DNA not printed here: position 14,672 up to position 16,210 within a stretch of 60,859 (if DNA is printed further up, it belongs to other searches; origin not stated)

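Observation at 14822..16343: LarA-family nickel-pincer enzyme with a complete catalytic constellation, embedded in a glycan locus beside an orphan carrier protein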

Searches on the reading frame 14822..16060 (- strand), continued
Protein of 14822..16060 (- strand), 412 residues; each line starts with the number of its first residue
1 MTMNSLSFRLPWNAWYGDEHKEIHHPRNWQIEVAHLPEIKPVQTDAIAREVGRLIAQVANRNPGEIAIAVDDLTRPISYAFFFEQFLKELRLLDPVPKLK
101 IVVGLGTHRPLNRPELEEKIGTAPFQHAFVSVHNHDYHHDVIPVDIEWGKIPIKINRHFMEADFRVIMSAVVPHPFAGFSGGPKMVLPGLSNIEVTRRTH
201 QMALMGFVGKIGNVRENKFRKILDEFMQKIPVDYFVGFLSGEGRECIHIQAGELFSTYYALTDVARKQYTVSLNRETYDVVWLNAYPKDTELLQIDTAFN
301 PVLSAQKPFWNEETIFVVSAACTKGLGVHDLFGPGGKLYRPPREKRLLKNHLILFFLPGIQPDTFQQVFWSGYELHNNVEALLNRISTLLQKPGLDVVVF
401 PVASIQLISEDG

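Call 55: search_solved_structures(query=L001:8635-9687:+, max_evalue=1)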
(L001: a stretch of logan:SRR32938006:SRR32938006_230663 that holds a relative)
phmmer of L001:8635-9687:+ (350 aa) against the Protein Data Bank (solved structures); distinct sequences matched with E-value up to 1: 2.
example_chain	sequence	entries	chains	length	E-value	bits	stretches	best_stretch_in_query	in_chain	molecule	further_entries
3pp9_A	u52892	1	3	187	0.016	17.6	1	85-124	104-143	Putative streptothricin acetyltransferase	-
7eu3_J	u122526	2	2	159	0.69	12.2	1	278-341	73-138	NAD(P)H-quinone oxidoreductase subunit J | NAD(P)H-quinone oxidoreductase subunit J, chloroplastic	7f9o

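Call 56: predict_structure(alignment_id=A1)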
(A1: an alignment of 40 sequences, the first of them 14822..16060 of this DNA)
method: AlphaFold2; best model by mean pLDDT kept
length: 412 residues; sequences in the alignment: 40
mean_pLDDT: 95.1   pTM: 0.92
mean pLDDT of the five models: 95.1, 95.1, 94.5, 94.1, 93.4
residues with pLDDT >= 90: 376; 70-90: 31; 50-70: 2; < 50: 3
segments of 3 or more residues with pLDDT < 50: none
pLDDT, mean of each block of 10 residues (from residue 1): 76 93 97 96 96 98 98 94 98 98 95 97 98 97 95 98 98 93 95 93 81 89 95 98 97 98 97 97 98 96 96 98 95 91 94 98 97 98 98 97 96 61
secondary structure, 60 per line:
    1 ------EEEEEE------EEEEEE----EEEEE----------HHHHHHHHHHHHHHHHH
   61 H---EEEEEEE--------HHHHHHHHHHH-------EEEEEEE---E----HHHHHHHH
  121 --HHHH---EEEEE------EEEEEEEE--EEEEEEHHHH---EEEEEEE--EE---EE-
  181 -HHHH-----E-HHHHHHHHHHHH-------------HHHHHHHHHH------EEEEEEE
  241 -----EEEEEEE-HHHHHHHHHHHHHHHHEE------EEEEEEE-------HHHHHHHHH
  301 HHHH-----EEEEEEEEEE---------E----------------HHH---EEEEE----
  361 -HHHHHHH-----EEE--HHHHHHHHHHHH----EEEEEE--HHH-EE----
elements in order: E7-12 E19-24 E29-33 H44-61 E65-71 H80-90 E98-104 H113-120 H123-126 E130-134 E141-148 E151-156 H157-160 E164-170 H182-185 H193-204 H218-227 E234-240 E246-252 H254-269 E278-284 H292-304 E310-319 E352-356 H362-368 E374-376 H379-390 E395-400

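Call 58: search_protein_representatives(alignment_id=A1)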
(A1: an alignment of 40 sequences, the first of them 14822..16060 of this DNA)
Query: 40 sequences, 406 profile positions. Proteins with E-value up to 0.001 (for the whole library): 7007; up to 1e-10: 4483; up to 1e-30: 1940. The best 150 are listed.
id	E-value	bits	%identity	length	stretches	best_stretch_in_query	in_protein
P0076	2.6e-165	566.5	-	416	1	3-404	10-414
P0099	9.2e-161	551.6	-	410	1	3-404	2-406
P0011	4.5e-156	536.1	-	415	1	5-404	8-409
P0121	9.5e-154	528.5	-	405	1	2-404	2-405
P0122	5.2e-138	476.6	-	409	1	2-404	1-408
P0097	1.5e-137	475.1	-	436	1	4-404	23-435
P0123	3.4e-124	431.1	-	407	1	3-404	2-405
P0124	5.4e-123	427.2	-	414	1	5-404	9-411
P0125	8.7e-119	413.3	-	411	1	5-404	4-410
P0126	1.7e-117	409.1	-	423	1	3-402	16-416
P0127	1.6e-116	405.9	-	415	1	3-404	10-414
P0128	3.0e-116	405.0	-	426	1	4-402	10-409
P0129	1.2e-114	399.7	-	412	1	3-401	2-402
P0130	4.5e-114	397.8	-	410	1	3-404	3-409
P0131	4.7e-114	397.8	-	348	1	4-303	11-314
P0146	2.5e-103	362.4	-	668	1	4-404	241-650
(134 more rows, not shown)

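Call 60: fold_search(model_id=the predicted structure, library=pdb)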
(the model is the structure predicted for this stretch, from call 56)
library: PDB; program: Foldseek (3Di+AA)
matches with E <= 10: 1284; with E <= 0.001: 19
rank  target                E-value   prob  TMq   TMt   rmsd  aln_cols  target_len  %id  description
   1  8ezh                  1.5e-27  1.00  0.79  0.79   4.6       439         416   18  A tethered niacin-derived pincer complex with a nickel-carbon bond in lactate racemase R98A/R100A variant modeled with s (released 2023-01-25)
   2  8ezf                  9.0e-27  1.00  0.80  0.79   4.5       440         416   18  A tethered niacin-derived pincer complex with a nickel-carbon or sulfite-carbon bond in lactate racemase R98A/R100A vari (released 2023-01-25)
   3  6c1w_A                2.2e-26  1.00  0.80  0.76   4.2       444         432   19  A tethered niacin-derived pincer complex with a nickel-carbon or sulfite-carbon bond in lactate racemase (released 2018-03-14)
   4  5huq_A                2.3e-26  1.00  0.75  0.72   5.1       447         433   18  A tethered niacin-derived pincer complex with a nickel-carbon bond in lactate racemase (released 2016-02-10)
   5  7s91                  2.3e-26  1.00  0.60  0.61   6.4       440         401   19  Structure of the malate racemase mar2 apoprotein from Thermoanaerobacterium thermosaccharolyticum at 2.25 angstroms reso (released 2021-10-13)
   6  2yjg_B                3.1e-26  1.00  0.75  0.74   5.0       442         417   17  Structure of the lactate racemase apoprotein from Thermoanaerobacterium thermosaccharolyticum (released 2012-05-30)
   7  5huq_B                4.8e-26  1.00  0.79  0.76   4.6       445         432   19  A tethered niacin-derived pincer complex with a nickel-carbon bond in lactate racemase (released 2016-02-10)
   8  9eia_A                8.2e-26  1.00  0.81  0.78   4.1       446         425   17  A broad-substrate spectrum lactate racemase A from Isosphaera pallida in complex with copurified D-lactate (released 2025-01-29)
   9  9eid                  1.3e-25  1.00  0.82  0.80   3.6       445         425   17  A broad-substrate spectrum lactate racemase A from Isosphaera pallida in complex with D-2-Hydroxybutyrate (released 2025-01-29)
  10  9eia_B                1.8e-25  1.00  0.81  0.79   3.7       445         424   16  A broad-substrate spectrum lactate racemase A from Isosphaera pallida in complex with copurified D-lactate (released 2025-01-29)
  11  2yjg_A                3.2e-25  1.00  0.73  0.73   5.4       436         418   17  Structure of the lactate racemase apoprotein from Thermoanaerobacterium thermosaccharolyticum (released 2012-05-30)
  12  6d6z                  5.5e-25  1.00  0.60  0.62   6.5       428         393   19  Structure of the malate racemase apoprotein from Thermoanaerobacterium thermosaccharolyticum (released 2019-04-24)
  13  4nar                  4.0e-17  1.00  0.66  0.65   5.9       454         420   16  Crystal Structure of the Q9WYS3 protein from Thermotoga maritima. Northeast Structural Genomics Consortium Target VR152 (released 2013-11-06)
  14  9q3k_A                3.4e-16  1.00  0.69  0.60   6.4       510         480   14  Structure of LarA-like nickel-pincer nucleotide cofactor-utilizing enzyme with a single catalytic histidine residue fr (released 2025-09-24)
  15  9q3j_D                6.7e-15  1.00  0.66  0.61   6.8       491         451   14  Structures of LarA-like nickel-pincer nucleotide cofactor-utilizing enzyme with a single catalytic histidine residue f (released 2025-09-17)
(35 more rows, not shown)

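Call 69: search_protein_families(library=ncbifam, proteins=[P0146], max_evalue=0.0001)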
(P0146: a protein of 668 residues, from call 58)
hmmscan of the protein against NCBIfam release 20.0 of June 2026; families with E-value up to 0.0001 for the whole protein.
P0146 (668 aa): 11 families
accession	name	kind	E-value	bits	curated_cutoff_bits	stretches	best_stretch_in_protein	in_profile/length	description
NF052593.1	NPN_racem_MAR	equivalog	4.6e-73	246.2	500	1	250-567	5-321/415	nickel-dependent malate racemase, LarAH6 family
NF052595.1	NPN_LarAH5_MAR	equivalog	5.6e-65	219.9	462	1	250-569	5-322/415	nickel-dependent malate racemase, LarAH5 family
NF033504.2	Ni_dep_LarA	equivalog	6.1e-61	206.4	460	1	250-570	6-327/422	nickel-dependent lactate racemase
NF052525.1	NPN_LarAH10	equivalog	3.1e-57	194.2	540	1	250-565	7-330/426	NPN-dependent 2-hydroxyacid racemase, LarAH10 family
TIGR03584.1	PseF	equivalog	4.8e-50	170.3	205.7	1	6-228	1-220/222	pseudaminic acid cytidylyltransferase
NF052592.1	LarAH_14_15_16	equivalog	4.1e-14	51.8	740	1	275-440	40-213/520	NPN-dependent hydroxyacid isomerase, LarAH14/15/16 family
NF003952.0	PRK05450.1-5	subfamily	8.2e-14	51.3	193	1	4-139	2-128/250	3-deoxy-manno-octulosonate cytidylyltransferase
NF009905.0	PRK13368.1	subfamily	1.8e-13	50.4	255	1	5-139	3-126/243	3-deoxy-manno-octulosonate cytidylyltransferase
NF003948.0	PRK05450.1-1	equivalog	2.9e-11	43.1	281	1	3-143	4-136/248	3-deoxy-manno-octulosonate cytidylyltransferase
NF003950.0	PRK05450.1-3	subfamily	9.3e-11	41.5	234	1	5-135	3-125/248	3-deoxy-manno-octulosonate cytidylyltransferase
TIGR00466.1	kdsB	equivalog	1.2e-08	34.6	155.2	1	7-132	5-121/241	3-deoxy-manno-octulosonate cytidylyltransferase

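Call 72: find_encoding_contigs(protein=P0115, flank=8000, max_places=1)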
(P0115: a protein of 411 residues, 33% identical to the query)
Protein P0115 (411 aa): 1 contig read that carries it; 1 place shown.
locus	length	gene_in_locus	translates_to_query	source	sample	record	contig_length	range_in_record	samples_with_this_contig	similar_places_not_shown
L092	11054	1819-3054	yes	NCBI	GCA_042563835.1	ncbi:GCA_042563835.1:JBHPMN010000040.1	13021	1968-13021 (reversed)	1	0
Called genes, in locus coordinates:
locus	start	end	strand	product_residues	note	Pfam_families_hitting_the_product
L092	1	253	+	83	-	?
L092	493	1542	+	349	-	PF00583:Acetyltransf_1 (faint)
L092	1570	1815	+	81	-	PF00550:PP-binding (weak)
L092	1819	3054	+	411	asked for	PF09861:Lar_N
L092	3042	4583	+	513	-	PF00501:AMP-binding, PF13193:AMP-binding_C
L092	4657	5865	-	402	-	-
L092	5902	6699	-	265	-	PF13489:Methyltransf_23, PF01209:Ubie_methyltran, PF03848:TehB, PF05175:MTS, PF13847:Methyltransf_31, PF08241:Methyltransf_11, PF08242:Methyltransf_12, PF13649:Methyltransf_25, +2 more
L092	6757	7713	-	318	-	-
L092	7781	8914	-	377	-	PF13439:Glyco_transf_4, PF13579:Glyco_trans_4_4, PF20706:GT4-conflict (weak), PF00534:Glycos_transf_1, PF13692:Glyco_trans_1_4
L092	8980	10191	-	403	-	PF02655:ATP-grasp_3 (weak), PF15632:ATPgrasp_Ter (weak)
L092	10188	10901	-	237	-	PF02811:PHP, PF13263:PHP_C (faint)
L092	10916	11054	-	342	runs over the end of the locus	PF13480:Acetyltransf_6, PF02388:FemAB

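Call 73: find_encoding_contigs(protein=P0117, flank=8000, max_places=1)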
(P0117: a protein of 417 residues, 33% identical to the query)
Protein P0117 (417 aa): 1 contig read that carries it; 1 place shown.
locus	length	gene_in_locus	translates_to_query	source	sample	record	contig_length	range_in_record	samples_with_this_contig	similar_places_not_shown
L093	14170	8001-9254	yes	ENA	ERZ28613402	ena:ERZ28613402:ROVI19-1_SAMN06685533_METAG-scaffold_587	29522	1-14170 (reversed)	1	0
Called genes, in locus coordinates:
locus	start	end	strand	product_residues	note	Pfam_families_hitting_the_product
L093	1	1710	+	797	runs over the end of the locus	PF00535:Glycos_transf_2, PF13641:Glyco_tranf_2_3, PF13704:Glyco_tranf_2_4 (faint), PF13632:Glyco_trans_2_3 (weak), PF00535:Glycos_transf_2, PF13506:Glyco_transf_21, PF13641:Glyco_tranf_2_3, PF13632:Glyco_trans_2_3, +1 more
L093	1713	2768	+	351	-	-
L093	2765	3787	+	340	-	PF01522:Polysacc_deac_1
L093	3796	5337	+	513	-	PF00501:AMP-binding, PF13193:AMP-binding_C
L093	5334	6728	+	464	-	PF13579:Glyco_trans_4_4, PF13439:Glyco_transf_4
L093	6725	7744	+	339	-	-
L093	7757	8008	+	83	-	PF00550:PP-binding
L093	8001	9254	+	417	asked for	PF09861:Lar_N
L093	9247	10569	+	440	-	PF04932:Wzy_C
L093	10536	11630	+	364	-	PF01636:APH, PF19974:TCAD9 (weak)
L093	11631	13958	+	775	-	PF16889:Hepar_II_III_N, PF07940:Hepar_II_III_C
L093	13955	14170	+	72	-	?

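Call 76: find_homologous_proteins(query=L001:8635-9687:+, max_evalue=0.00001)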
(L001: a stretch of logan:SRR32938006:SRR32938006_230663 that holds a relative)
Query L001:8635-9687:+ (350 aa): 92 proteins with E <= 0.00001 among 2408 candidates.
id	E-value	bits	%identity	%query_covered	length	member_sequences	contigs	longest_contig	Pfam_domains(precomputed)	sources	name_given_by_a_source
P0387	1.2e-240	816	99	100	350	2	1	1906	-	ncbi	-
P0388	5.0e-147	508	60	100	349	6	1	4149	-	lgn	-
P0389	1.5e-146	506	60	100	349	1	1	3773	PF00583.32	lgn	-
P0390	2.6e-146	505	59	100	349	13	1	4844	PF00583.32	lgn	-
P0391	1.4e-144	500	60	100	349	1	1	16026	-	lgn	-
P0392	2.2e-144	499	59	100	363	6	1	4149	PF00583.32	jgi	jgi:hypothetical protein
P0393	3.7e-143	495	57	100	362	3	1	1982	-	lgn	-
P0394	7.4e-141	488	57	100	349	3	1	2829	-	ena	-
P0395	2.7e-140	486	59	100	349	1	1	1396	-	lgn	-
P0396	5.6e-137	475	57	100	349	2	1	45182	-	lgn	-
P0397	5.5e-136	471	56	100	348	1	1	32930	-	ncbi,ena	-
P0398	9.0e-134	464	56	100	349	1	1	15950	-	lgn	-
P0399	1.3e-133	464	55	100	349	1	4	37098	-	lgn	-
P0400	3.5e-133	462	54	100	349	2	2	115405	-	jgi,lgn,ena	-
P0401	4.1e-131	455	58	100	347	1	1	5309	PF00583.32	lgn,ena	-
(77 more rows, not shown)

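Call 79: search_solved_structures(query=L092:3042-4583:+, max_evalue=1e-40)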
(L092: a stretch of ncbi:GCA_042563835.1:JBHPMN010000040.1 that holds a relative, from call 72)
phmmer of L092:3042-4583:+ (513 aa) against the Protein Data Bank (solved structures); distinct sequences matched with E-value up to 1e-40: 47.
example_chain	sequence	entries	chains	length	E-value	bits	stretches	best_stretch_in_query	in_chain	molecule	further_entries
6mfy_A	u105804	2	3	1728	1.1e-75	258.6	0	4-503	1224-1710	Linear gramicidin synthase subunit A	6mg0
6mfz_A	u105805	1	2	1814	1.3e-75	258.3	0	4-503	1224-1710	Linear gramicidin synthase subunit A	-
9be3_A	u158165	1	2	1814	1.3e-75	258.3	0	4-503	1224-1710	Linear gramicidin synthase subunit A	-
9be4_A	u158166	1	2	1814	1.3e-75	258.3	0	4-503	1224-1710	Linear gramicidin synthase subunit A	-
9meh_A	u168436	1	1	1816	1.3e-75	258.3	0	4-503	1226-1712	Linear gramicidin synthase subunit A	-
3r44_A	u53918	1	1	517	3.9e-68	233.7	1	9-505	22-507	fatty acyl CoA synthetase FADD13 (FATTY-ACYL-CoA SYNTHETASE)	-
8r2q_A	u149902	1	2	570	3.9e-68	233.7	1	8-505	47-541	Probable fatty-acid-CoA ligase FadD5 (Fatty-acid-CoA synthetase) (Fatty-acid-CoA synthase)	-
5buq_A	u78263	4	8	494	1.4e-66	228.5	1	10-506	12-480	2-succinylbenzoate--CoA ligase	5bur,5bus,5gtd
5x8f_A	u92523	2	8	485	1.9e-66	228.1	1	10-506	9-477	2-succinylbenzoate--CoA ligase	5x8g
6qjz_A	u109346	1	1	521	2.9e-61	211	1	13-505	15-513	oxalyl CoA-synthetase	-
5ie0_A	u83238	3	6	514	9.6e-61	209.3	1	9-502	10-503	Oxalate--CoA ligase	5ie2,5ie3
8weu_A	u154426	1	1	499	2.4e-60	208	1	11-505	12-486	Fatty-acyl-CoA synthase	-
8wev_A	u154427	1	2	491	3.1e-60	207.6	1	165-505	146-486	Feruloyl-CoA Synthetase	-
4gxq_A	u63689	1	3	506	5e-59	203.6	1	26-505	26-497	Malonyl CoA synthetase, Benzoate-CoA ligase Chimeric protein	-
4gxr_A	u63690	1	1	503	2.2e-58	201.5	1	26-505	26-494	Malonyl CoA synthetase, Benzoate-CoA ligase Chimeric protein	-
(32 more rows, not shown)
